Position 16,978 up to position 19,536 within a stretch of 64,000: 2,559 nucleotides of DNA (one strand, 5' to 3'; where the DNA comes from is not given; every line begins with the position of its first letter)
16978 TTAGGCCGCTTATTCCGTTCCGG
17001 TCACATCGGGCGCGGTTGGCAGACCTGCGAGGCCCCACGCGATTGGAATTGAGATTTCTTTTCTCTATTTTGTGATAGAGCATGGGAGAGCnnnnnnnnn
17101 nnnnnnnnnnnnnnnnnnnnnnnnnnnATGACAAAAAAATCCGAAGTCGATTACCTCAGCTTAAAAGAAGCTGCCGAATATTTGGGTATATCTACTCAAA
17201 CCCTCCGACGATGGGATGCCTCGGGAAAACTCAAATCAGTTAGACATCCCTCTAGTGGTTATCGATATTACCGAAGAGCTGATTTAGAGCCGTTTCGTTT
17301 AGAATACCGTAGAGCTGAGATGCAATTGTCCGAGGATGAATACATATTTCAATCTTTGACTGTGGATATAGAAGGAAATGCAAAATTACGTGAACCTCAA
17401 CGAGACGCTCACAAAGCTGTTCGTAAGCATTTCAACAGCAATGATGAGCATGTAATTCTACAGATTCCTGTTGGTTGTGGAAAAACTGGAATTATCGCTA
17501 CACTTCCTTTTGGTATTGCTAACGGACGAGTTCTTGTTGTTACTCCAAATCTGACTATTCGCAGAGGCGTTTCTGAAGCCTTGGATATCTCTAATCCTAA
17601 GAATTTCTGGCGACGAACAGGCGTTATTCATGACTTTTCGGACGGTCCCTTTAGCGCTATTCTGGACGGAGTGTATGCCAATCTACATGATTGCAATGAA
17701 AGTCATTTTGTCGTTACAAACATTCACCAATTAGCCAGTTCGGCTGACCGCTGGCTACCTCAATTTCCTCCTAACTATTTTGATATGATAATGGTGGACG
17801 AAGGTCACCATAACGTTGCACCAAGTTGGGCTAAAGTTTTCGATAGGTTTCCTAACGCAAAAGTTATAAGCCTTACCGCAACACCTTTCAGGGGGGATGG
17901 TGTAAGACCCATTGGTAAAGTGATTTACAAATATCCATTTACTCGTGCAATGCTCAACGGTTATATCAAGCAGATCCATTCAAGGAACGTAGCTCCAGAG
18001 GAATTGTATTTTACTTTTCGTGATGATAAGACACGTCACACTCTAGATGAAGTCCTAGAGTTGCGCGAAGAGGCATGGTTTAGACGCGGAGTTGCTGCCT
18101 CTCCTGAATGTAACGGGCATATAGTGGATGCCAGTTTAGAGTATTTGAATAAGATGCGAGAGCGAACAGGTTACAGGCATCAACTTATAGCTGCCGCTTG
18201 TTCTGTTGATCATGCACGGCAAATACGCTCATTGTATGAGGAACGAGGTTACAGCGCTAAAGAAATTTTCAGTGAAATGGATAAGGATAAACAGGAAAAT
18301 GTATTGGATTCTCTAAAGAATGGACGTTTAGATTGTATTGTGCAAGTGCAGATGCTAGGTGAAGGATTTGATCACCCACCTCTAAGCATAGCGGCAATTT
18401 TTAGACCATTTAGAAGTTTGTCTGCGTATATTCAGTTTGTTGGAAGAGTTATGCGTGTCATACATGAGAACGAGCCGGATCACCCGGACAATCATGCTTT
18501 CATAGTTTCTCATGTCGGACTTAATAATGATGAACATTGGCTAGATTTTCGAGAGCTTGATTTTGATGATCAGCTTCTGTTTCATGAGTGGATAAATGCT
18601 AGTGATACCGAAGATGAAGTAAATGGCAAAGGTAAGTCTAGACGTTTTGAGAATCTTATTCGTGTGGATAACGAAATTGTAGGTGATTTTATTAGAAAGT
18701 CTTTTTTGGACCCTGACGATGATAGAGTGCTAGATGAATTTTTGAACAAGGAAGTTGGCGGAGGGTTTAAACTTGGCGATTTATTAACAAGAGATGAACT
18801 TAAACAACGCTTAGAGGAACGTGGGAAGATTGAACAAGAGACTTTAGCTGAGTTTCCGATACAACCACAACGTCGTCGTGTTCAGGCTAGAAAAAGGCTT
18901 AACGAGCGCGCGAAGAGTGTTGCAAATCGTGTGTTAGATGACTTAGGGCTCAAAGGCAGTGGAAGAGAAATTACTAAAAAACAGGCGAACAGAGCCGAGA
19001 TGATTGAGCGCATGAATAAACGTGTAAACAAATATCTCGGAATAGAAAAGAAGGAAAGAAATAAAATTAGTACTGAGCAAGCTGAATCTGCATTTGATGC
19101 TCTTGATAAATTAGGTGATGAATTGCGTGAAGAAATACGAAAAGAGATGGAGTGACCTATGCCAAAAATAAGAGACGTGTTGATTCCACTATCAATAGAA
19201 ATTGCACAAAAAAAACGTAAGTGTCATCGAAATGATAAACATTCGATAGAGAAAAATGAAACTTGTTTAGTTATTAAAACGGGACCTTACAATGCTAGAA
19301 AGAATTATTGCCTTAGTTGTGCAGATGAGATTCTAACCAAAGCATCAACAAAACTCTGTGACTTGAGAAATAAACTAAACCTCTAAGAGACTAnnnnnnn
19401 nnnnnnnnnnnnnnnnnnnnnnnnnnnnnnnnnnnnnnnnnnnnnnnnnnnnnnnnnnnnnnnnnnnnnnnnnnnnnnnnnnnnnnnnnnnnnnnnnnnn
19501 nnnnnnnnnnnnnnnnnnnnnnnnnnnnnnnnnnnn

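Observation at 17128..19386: HTH-SF2 helicase fusion plus coupled 75-aa Cys/His protein: candidate undescribed two-gene defence system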

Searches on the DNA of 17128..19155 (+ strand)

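Call 53: search_dna_similar(query=L024:914-2918:+, collection=ecoli_genomes, mode=near, max_rows=10)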
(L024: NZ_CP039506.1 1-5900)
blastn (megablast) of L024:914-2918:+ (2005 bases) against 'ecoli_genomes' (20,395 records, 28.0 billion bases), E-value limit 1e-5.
No match.

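Call 54: search_dna_similar(query=L024:914-2918:+, collection=plasmids, mode=near, max_rows=25)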
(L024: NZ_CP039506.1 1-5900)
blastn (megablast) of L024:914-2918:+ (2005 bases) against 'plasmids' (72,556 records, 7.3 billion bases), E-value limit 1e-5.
Records with a match: 13; places in all: 14; records where one place covers at least 80% of the query: 12.
Best place of each record, by identity: >=99% 2; 95-99% 8; 90-95% 1; 80-90% 2.
By first word of the organism name: Salmonella 5; Klebsiella 4; Erwinia 2; Serratia 1; Hafnia 1.
By predicted mobility (MOB-suite, as given by PLSDB): mobilizable 13.
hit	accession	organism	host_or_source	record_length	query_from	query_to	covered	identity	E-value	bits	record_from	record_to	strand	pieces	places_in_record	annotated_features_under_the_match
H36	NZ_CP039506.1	Salmonella enterica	Homo sapiens,Stools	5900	1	2005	100%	100.0%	0e+0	3703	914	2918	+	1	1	DEAD/DEAH box helicase family protein | hypothetical protein | replication initiation protein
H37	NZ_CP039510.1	Salmonella enterica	Homo sapiens,Stools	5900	1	2005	100%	100.0%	0e+0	3703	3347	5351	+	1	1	DEAD/DEAH box helicase family protein | hypothetical protein | replication initiation protein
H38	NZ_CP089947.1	Erwinia tracheiphila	Cucumis sativus,cell culture,Infected ...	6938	1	2001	100%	96.6%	0e+0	3319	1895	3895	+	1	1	DEAD/DEAH box helicase family protein | hypothetical protein | replication initiation protein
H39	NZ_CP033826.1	Klebsiella sp. FDAARGOS_511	Homo sapiens,Endotracheal aspirate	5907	1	2004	100%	96.3%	0e+0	3286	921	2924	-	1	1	DEAD/DEAH box helicase family protein | hypothetical protein | replication initiation protein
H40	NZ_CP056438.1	Klebsiella pneumoniae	culture,Wastewater influent sample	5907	1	2004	100%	96.3%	0e+0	3286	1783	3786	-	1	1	DEAD/DEAH box helicase family protein | hypothetical protein | replication initiation protein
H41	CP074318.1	Salmonella enterica subsp. enterica serovar Soerenga str. ...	environmental,filter dairy farm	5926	1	2001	100%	96.3%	0e+0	3286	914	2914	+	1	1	DEAD/DEAH box helicase family protein | hypothetical protein | replication initiation protein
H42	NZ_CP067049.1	Klebsiella pneumoniae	Homo sapiens,blood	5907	1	2001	100%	96.3%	0e+0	3286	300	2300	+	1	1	DEAD/DEAH box helicase family protein | hypothetical protein | primase C-terminal domain-containing protein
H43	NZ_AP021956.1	Klebsiella quasipneumoniae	-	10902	1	2001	100%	96.3%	0e+0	3286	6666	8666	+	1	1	DEAD/DEAH box helicase family protein | hypothetical protein | replication initiation protein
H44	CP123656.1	Salmonella enterica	ground turkey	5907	1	2001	100%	96.3%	0e+0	3286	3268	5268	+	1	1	DEAD/DEAH box helicase family protein | hypothetical protein | replication initiation protein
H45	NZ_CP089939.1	Erwinia tracheiphila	Cucumis melo,cell culture,Infected ...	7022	1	1990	99%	93.4%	0e+0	2976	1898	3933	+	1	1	hypothetical protein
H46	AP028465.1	Serratia marcescens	Homo sapiens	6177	1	1932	96%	83.4%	0e+0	1790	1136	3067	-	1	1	helicase | hypothetical protein (x2)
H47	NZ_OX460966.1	Hafnia paralvei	bacterial strain isolated from fresh ...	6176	1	1932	96%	83.1%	0e+0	1757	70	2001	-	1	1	DEAD/DEAH box helicase family protein | hypothetical protein | replication initiation protein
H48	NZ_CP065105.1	Salmonella enterica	Homo sapiens,cell culture,stool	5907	1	1133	57%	95.4%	0e+0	1805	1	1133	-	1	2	replication initiation protein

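Call 74: search_dna_similar(query=L024:914-2918:+, collection=ecoli_genomes, mode=distant, max_rows=10)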
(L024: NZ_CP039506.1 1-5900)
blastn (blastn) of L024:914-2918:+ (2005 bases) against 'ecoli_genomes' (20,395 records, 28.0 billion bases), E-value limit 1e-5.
No match.
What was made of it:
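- Tried and rejected: None by megablast or blastn (calls 53, 74).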

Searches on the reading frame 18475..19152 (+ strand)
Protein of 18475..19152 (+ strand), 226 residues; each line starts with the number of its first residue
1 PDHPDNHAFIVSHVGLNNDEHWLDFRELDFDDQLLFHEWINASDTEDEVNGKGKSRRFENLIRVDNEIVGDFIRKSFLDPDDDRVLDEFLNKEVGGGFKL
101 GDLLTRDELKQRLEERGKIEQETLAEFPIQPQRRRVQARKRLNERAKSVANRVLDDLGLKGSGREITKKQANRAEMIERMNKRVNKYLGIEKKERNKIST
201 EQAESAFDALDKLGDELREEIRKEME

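Call 85: search_protein_families(library=pfam, proteins=[window:18475-19152:+], max_evalue=0.05)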
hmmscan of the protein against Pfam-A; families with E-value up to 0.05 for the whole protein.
window:18475-19152:+ (226 aa): 1 family
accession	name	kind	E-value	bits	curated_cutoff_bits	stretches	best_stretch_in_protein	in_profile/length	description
PF25496.1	URGCP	-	0.044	13.5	27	0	143-225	213-292/299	Up-regulator of cell proliferation-like domain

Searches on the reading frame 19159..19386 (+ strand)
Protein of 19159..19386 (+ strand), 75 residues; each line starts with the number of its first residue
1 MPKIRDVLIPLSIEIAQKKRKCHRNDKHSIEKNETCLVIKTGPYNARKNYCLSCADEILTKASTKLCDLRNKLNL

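Call 3: search_protein_families(library=pfam, proteins=[window:19159-19386:+], max_evalue=0.1)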
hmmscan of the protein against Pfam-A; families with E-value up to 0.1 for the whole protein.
window:19159-19386:+ (75 aa): 0 families

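Call 4: search_protein_families(library=padloc, proteins=[window:19159-19386:+], max_evalue=0.1)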
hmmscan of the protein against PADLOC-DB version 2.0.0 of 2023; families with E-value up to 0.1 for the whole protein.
window:19159-19386:+ (75 aa): 0 families

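Call 10: find_homologous_proteins(query=window:19159-19386:+, max_evalue=0.01)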
Query window:19159-19386:+ (75 aa): 4 proteins with E <= 0.01 among 4 candidates.
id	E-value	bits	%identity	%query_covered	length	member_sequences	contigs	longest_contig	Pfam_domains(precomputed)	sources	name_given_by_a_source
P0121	1.3e-42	160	100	100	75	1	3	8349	-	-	-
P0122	1.6e-25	106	68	97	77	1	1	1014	-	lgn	-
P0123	9.0e-17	78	55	99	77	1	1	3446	-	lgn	-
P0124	1.8e-12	65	53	100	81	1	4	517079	-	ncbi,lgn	-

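Call 16: search_protein_families(library=ncbifam, proteins=[window:19159-19386:+], max_evalue=0.1)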
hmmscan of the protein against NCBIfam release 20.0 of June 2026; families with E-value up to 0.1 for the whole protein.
window:19159-19386:+ (75 aa): 0 families

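Call 18: search_protein_families(library=phrogs, proteins=[window:19159-19386:+], max_evalue=0.01)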
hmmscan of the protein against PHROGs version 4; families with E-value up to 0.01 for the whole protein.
window:19159-19386:+ (75 aa): 0 families

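Call 20: find_homologous_proteins(query=A1, max_evalue=0.01)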
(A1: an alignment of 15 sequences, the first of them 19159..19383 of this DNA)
Query A1 (15 sequences) (75 aa, profile of the alignment): 275 proteins with E <= 0.01 among 399 candidates; the best 120 are listed.
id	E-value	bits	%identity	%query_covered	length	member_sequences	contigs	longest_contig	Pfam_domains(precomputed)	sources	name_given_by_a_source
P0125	7.7e-39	150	41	100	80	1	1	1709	-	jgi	jgi:hypothetical protein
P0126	5.2e-38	147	40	100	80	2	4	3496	-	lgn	-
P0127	5.4e-38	147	40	100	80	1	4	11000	-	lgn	-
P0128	6.4e-38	147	43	100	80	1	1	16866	-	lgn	-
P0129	6.4e-38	147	44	100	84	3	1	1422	-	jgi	jgi:hypothetical protein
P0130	9.7e-38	146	44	100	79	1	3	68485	-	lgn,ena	-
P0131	1.0e-37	146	43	100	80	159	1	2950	-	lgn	-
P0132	1.4e-37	146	44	100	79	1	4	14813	-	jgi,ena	jgi:hypothetical protein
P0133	1.9e-37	145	40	100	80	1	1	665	-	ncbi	-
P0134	2.1e-37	145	44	100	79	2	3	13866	-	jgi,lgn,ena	jgi:hypothetical protein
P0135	2.6e-37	145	40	100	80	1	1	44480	-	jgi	-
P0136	2.7e-37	145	43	100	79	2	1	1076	-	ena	-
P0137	2.9e-37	144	41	100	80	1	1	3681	-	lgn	-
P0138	3.2e-37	144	41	100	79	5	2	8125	-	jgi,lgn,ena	jgi:hypothetical protein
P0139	4.9e-37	144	43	100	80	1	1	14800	-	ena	-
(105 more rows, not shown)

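Call 34: predict_structure(alignment_id=A2)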
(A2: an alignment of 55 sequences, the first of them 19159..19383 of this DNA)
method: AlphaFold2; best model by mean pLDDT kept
length: 75 residues; sequences in the alignment: 55
mean_pLDDT: 88.4   pTM: 0.73
mean pLDDT of the five models: 88.4, 88.1, 87.6, 86.9, 84.1
residues with pLDDT >= 90: 57; 70-90: 10; 50-70: 7; < 50: 1
segments of 3 or more residues with pLDDT < 50: none
pLDDT, mean of each block of 10 residues (from residue 1): 62 95 94 95 85 95 92 91
secondary structure, 60 per line:
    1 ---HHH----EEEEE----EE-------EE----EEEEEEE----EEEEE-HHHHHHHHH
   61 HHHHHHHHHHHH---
elements in order: E11-15 E35-41 E46-50 H52-72

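Call 38: fold_search(model_id=the predicted structure, library=pdb)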
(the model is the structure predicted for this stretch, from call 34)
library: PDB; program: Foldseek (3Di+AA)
matches with E <= 10: 241; with E <= 0.001: 0
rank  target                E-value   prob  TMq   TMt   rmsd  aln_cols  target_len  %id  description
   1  8g0h_C                6.7e-02  0.99  0.47  0.18   3.1        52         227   19  Human PARP1 deltaV687-E688 bound to UKTT5 (compound 10) and to a DNA double strand break. (released 2024-02-07)
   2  7s6m_A                7.2e-02  0.99  0.49  0.19   3.0        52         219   21  Human PARP1 deltaV687-E688 bound to a DNA double strand break. (released 2022-06-29)
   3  3od8_A                8.6e-02  0.99  0.49  0.43   2.9        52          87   21  Human PARP-1 zinc finger 1 (Zn1) bound to DNA (released 2011-01-12)
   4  7s6h_C                1.4e-01  0.97  0.47  0.18   3.1        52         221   19  Human PARP1 deltaV687-E688 bound to NAD+ analog EB-47 and to a DNA double strand break. (released 2022-06-29)
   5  7s6h_A                1.4e-01  0.97  0.47  0.18   3.1        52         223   19  Human PARP1 deltaV687-E688 bound to NAD+ analog EB-47 and to a DNA double strand break. (released 2022-06-29)
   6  4opx_A                1.6e-01  0.98  0.48  0.18   3.0        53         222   21  Structure of Human PARP-1 bound to a DNA double strand break in complex with (2R)-5-fluoro-2-methyl-2,3-dihydro-1-benz (released 2014-07-02)
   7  3od8_H                1.6e-01  0.97  0.47  0.41   3.0        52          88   19  Human PARP-1 zinc finger 1 (Zn1) bound to DNA (released 2011-01-12)
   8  2n8a_MODEL_1_A        1.7e-01  0.99  0.47  0.18   2.6        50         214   22  1H, 13C and 15N chemical shift assignments and solution structure for PARP-1 F1F2 domains in complex with a DN (released 2015-12-02)
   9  7s68_A                2.3e-01  0.91  0.42  0.16   3.2        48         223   21  Structure of human PARP1 domains (Zn1, Zn3, WGR and HD) bound to a DNA double strand break. (released 2022-06-29)
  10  7s81_N                2.5e-01  0.99  0.53  0.46   2.1        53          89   23  Structure of human PARP1 domains (Zn1, Zn3, WGR, HD) bound to a DNA double strand break. (released 2022-06-29)
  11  7s81_A                2.5e-01  0.99  0.53  0.45   2.1        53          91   23  Structure of human PARP1 domains (Zn1, Zn3, WGR, HD) bound to a DNA double strand break. (released 2022-06-29)
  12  4av1_D                2.5e-01  0.98  0.47  0.38   2.9        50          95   22  Crystal structure of the human PARP-1 DNA binding domain in complex with DNA (released 2012-06-13)
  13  3od8_D                2.6e-01  0.96  0.48  0.42   2.8        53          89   21  Human PARP-1 zinc finger 1 (Zn1) bound to DNA (released 2011-01-12)
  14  4av1_B                3.0e-01  0.97  0.47  0.38   3.0        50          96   22  Crystal structure of the human PARP-1 DNA binding domain in complex with DNA (released 2012-06-13)
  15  3odc_B                3.0e-01  0.97  0.46  0.36   2.6        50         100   22  Human PARP-1 zinc finger 2 (Zn2) bound to DNA (released 2011-01-12)
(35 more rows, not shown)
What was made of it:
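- zf-PARP link: Foldseek hits have prob 0.97-0.99 and rmsd 2.1-3.1 A over about 52 residues (call 38). The small protein has a nucleic-acid-finger fold rather than an inhibitor-like fold (call 38).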

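Call 49: search_solved_structures(query=A2, max_evalue=10)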
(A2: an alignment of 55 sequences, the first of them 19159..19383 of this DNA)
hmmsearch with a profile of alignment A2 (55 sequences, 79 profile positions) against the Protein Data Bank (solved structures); distinct sequences matched with E-value up to 10: 2.
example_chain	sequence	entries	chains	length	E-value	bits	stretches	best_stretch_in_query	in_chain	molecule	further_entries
7wu7_4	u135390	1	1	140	0.29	14.5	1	31-74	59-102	Prefoldin subunit 4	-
2zp5_A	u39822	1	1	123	1.6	12.2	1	20-54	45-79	Phospholipase A2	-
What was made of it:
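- Tried and rejected: Nothing meaningful (call 49).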

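Call 65: search_protein_representatives(alignment_id=A2)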
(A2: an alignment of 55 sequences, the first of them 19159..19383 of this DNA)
Query: 55 sequences, 79 profile positions. Proteins with E-value up to 0.001 (for the whole library): 318; up to 1e-10: 126; up to 1e-30: 2. The best 150 are listed.
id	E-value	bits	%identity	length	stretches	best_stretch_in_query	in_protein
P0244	2.5e-32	127.0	-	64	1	1-63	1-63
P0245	8.8e-32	125.2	-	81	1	1-78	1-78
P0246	3.6e-28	113.6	-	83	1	1-78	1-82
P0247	8.4e-28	112.4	-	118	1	1-60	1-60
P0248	8.2e-26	106.1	-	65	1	1-52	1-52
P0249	4.9e-24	100.4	-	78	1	1-78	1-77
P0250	9.0e-23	96.3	-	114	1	1-77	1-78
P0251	1.2e-22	96.0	-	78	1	1-76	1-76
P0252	1.4e-22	95.8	-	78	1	1-76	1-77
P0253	2.7e-21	91.6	-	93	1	1-76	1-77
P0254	5.2e-21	90.7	-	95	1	1-77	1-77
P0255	9.8e-21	89.8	-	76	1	1-74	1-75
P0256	1.4e-20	89.4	-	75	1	1-73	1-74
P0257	1.5e-20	89.2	-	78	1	1-74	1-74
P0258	1.5e-19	86.0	-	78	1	1-76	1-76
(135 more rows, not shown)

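Call 90: find_related_loci(query=A10, collection=metagenome_contigs, flank=4000)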
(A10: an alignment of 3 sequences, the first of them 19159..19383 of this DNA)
Query A10 (75 aa) in metagenome_contigs; peptide patterns used: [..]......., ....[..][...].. (x = any residue, [..] = any of these).
435 stretches matched a pattern; 4 encode a relative of the query (tblastn E <= 1e-3); 4 distinct loci.
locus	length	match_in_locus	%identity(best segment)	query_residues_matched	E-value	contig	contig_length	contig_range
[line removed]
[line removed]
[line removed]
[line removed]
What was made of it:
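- Tried and rejected: It worked only with three close sequences (call 90).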

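Call 101: fold_search(model_id=the predicted structure, library=viral)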
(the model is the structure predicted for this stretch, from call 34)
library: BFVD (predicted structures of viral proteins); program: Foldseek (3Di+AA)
matches with E <= 10: 282; with E <= 0.001: 0
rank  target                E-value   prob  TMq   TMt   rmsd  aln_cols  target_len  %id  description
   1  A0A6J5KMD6            7.1e-03  1.00  0.59  0.35   3.4        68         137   19  Uncharacterized protein [uncultured Caudovirales phage]
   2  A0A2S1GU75            1.5e-02  1.00  0.59  0.67   2.0        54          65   24  (no name in the UniProt tables at hand)
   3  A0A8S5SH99            2.5e-02  1.00  0.57  0.40   2.7        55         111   24  Uncharacterized protein [Siphoviridae sp. ctBCr48]
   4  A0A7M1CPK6            3.4e-02  1.00  0.54  0.19   2.9        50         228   18  (no name in the UniProt tables at hand)
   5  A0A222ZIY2            3.8e-02  0.99  0.50  0.39   8.1        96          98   14  Uncharacterized protein [Arthrobacter phage Beans]
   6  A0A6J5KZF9            4.3e-02  1.00  0.57  0.38   1.9        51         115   18  Uncharacterized protein [uncultured Caudovirales phage]
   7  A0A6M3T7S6            4.6e-02  1.00  0.55  0.23   1.4        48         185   21  (no name in the UniProt tables at hand)
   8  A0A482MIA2            4.9e-02  1.00  0.60  0.34   2.0        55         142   11  Uncharacterized protein [Nodularia phage vB_NspS-kac65v161]
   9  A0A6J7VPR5            6.3e-02  1.00  0.55  0.32   2.7        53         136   13  Uncharacterized protein [uncultured Caudovirales phage]
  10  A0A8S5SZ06            7.1e-02  1.00  0.53  0.38   2.4        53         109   21  Uncharacterized protein [Podoviridae sp. ctKmJ5]
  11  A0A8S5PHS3            7.1e-02  1.00  0.52  0.59   2.6        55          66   14  Uncharacterized protein [Siphoviridae sp. ctmP19]
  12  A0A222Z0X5            8.6e-02  1.00  0.52  0.31   2.9        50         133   18  Uncharacterized protein [Arthrobacter phage Franzy]
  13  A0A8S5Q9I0            1.0e-01  1.00  0.55  0.39   2.5        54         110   15  Uncharacterized protein [Siphoviridae sp. ctjOC2]
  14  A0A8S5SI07            1.1e-01  1.00  0.59  0.52   3.9        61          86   13  Uncharacterized protein (Fragment) [Myoviridae sp. ct04y17]
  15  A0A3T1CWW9            1.2e-01  1.00  0.57  0.21   2.6        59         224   25  Zf-PARP domain-containing protein [Acanthamoeba castellanii medusavirus J1]
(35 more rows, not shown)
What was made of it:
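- BFVD returns zf-PARP/PARP-type proteins (call 101).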
